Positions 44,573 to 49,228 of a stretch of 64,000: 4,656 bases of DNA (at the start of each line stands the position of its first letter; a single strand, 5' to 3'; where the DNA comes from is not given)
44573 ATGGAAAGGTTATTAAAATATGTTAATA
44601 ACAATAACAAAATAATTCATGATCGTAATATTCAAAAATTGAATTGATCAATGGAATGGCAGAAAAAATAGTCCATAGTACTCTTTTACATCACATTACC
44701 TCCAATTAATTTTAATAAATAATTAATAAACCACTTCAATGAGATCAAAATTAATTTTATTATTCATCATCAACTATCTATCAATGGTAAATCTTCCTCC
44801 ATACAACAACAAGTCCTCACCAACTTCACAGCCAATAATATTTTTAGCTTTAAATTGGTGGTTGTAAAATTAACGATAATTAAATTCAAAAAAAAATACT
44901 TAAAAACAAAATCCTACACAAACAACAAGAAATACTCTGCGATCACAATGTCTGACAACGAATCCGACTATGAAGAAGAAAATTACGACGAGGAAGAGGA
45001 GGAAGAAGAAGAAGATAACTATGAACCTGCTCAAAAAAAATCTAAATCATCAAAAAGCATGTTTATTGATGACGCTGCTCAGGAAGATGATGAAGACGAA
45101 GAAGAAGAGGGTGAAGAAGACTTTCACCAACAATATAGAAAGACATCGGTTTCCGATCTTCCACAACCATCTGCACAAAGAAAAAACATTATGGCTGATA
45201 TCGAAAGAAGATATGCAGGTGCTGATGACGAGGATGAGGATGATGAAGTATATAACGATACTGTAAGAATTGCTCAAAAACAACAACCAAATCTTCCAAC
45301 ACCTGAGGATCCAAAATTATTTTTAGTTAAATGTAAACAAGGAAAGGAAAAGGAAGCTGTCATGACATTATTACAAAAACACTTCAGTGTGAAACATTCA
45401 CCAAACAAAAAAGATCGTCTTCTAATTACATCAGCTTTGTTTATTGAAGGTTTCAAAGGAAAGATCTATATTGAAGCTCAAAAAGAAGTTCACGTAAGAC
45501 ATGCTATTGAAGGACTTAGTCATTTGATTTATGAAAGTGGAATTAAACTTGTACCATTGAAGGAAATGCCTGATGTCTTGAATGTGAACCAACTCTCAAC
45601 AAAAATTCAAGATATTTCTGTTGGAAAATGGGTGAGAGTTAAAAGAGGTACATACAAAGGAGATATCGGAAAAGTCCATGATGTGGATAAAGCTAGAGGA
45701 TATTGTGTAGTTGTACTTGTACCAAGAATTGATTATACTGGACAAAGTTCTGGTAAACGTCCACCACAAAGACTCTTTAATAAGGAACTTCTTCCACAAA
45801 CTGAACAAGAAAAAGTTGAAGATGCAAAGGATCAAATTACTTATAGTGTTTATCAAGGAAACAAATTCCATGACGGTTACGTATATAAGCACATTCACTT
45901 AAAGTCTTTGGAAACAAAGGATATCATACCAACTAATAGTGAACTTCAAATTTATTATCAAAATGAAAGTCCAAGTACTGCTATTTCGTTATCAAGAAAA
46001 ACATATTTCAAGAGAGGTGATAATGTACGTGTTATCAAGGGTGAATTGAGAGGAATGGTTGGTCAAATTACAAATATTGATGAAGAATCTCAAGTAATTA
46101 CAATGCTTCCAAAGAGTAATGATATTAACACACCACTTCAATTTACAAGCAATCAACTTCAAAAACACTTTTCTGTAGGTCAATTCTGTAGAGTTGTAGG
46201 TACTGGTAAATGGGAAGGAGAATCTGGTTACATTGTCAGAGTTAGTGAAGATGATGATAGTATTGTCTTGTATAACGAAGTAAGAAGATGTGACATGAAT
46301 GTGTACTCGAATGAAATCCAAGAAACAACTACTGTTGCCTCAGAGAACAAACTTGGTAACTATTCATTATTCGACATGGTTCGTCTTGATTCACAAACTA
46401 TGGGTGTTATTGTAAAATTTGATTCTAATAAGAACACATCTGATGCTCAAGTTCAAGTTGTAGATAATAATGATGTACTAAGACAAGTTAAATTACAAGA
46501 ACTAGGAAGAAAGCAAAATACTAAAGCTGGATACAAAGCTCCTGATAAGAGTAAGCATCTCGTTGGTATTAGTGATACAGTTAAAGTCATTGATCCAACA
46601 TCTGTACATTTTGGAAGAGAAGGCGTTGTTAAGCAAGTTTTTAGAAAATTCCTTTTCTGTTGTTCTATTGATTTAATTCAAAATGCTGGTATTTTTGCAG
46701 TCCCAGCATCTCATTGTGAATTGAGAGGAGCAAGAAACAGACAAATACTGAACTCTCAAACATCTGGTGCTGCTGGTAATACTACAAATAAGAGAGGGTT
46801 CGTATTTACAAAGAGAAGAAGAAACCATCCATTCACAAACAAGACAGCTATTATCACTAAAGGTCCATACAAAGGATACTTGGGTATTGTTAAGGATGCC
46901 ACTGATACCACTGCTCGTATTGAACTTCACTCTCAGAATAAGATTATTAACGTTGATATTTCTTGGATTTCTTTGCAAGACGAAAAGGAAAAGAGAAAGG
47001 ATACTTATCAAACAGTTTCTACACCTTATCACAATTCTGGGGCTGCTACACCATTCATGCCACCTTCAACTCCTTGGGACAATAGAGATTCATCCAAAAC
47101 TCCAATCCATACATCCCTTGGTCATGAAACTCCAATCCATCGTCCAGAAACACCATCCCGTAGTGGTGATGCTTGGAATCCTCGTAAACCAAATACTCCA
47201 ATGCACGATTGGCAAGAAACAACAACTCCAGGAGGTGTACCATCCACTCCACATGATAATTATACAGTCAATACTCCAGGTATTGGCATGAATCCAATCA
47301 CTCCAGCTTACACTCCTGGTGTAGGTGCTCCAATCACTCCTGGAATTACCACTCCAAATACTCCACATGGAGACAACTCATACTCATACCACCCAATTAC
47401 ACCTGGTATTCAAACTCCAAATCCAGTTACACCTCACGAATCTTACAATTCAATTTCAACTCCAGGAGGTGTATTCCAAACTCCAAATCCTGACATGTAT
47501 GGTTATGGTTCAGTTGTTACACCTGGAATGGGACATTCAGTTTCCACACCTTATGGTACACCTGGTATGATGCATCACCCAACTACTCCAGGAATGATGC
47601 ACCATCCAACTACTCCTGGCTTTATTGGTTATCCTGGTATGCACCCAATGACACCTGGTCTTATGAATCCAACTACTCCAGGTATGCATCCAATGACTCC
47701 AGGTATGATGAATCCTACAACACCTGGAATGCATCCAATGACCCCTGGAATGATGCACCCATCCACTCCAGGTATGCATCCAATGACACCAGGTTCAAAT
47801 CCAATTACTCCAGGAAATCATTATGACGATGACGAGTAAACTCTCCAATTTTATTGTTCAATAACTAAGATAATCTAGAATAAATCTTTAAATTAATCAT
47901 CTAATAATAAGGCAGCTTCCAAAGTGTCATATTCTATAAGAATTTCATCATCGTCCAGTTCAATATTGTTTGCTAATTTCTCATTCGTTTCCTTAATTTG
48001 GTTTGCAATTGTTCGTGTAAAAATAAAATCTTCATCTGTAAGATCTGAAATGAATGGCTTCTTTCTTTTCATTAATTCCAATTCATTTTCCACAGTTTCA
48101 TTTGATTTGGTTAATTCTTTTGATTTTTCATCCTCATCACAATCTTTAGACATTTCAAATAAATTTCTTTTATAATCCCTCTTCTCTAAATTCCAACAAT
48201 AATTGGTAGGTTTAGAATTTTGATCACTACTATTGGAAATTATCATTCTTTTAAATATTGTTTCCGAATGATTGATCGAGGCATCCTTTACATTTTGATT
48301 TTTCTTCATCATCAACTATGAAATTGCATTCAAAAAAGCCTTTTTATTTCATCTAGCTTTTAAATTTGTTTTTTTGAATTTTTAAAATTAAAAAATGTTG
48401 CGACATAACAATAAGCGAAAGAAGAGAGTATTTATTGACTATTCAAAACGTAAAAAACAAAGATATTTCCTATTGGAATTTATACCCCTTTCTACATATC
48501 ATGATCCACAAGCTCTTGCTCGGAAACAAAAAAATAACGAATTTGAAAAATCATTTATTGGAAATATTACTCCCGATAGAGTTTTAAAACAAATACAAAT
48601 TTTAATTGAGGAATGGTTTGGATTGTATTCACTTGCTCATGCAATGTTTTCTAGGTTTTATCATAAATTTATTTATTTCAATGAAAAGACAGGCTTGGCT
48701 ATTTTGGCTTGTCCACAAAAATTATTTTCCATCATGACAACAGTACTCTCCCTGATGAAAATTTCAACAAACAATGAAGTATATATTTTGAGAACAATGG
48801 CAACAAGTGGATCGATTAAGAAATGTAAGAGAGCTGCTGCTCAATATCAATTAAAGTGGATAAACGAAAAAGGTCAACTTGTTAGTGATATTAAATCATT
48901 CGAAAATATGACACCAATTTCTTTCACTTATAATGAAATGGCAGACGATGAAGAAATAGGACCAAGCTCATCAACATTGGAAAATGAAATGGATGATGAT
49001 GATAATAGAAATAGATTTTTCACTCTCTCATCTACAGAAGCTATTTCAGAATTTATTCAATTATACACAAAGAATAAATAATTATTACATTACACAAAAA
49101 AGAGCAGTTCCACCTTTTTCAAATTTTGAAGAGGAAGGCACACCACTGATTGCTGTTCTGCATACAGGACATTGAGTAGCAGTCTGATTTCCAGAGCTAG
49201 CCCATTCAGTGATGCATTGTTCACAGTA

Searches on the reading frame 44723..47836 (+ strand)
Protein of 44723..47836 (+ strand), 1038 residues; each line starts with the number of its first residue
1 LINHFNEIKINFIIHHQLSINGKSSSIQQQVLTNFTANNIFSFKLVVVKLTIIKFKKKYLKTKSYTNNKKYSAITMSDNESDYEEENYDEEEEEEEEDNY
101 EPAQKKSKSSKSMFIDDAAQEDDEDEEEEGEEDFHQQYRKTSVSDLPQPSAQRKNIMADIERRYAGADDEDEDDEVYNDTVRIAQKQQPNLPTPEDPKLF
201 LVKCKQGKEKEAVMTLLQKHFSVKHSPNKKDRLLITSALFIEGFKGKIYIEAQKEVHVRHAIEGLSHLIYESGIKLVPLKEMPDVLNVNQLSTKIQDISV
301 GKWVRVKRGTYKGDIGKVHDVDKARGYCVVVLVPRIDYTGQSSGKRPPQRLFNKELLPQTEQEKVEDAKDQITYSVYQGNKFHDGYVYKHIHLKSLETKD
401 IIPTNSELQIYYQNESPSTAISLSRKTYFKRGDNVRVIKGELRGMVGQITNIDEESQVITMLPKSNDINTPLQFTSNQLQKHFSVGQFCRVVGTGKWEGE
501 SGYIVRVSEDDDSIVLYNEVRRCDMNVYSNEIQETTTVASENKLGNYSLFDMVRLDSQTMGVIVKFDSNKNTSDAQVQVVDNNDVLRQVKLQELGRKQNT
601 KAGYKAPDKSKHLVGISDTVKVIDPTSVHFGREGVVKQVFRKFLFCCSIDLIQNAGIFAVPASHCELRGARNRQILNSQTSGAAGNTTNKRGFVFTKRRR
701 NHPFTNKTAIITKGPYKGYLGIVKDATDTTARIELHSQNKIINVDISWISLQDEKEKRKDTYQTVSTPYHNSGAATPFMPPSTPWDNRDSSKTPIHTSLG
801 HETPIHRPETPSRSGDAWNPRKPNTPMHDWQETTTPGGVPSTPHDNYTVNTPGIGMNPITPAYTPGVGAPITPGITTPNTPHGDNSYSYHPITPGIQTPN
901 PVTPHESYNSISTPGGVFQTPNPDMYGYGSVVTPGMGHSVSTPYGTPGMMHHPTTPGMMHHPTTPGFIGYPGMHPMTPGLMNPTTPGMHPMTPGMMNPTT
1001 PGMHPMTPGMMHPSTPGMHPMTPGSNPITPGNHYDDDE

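Call 32: search_protein_families(library=pfam, proteins=[window:44723-47836:+], max_evalue=0.0001)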
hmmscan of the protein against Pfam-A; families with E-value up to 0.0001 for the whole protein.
window:44723-47836:+ (1038 aa): 8 families
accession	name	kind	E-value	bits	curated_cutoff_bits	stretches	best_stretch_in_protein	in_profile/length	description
PF23290.1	KOW5_SPT5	-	9.3e-28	95.9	27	1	706-746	3-43/46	Transcription elongation factor SPT5, fifth KOW domain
PF03439.18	Spt5-NGN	-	8.2e-19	67.8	22.4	1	198-286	1-84/84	Early transcription elongation factor of RNA pol II, NGN section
PF23291.1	KOW4_SPT5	-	9.9e-16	57.8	27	1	606-661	1-54/55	Transcription elongation factor SPT5, fourth KOW domain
PF00467.35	KOW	-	3.7e-14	52.3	22.3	0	300-332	1-30/32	KOW motif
PF23284.2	KOW2_Spt5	-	5.4e-14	52.2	28.9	1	432-482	2-50/50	Transcription elongation factor SPT5, second KOW domain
PF23042.1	KOW1_SPT5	-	7.7e-14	52.3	22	1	297-409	3-128/130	Transcription elongation factor SPT5, KOW1 domain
PF23037.1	KOWx_SPT5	-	1.6e-09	37.7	20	1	543-597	1-49/49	Transcription elongation factor SPT5, KOWx domain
PF23287.1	KOW7_SPT5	-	2.6e-05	24.4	27.1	0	430-461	4-35/52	Transcription elongation factor SPT5, seventh KOW domain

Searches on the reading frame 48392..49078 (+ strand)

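Call 32: search_protein_families(library=pfam, proteins=[window:48392-49078:+], max_evalue=0.0001)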
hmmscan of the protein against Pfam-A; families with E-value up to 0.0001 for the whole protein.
window:48392-49078:+ (229 aa): 1 family
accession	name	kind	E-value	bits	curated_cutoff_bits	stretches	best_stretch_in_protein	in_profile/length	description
PF01900.24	RNase_P_Rpp14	-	6.6e-12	45.9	23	1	24-149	1-103/104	Rpp14/Pop5 family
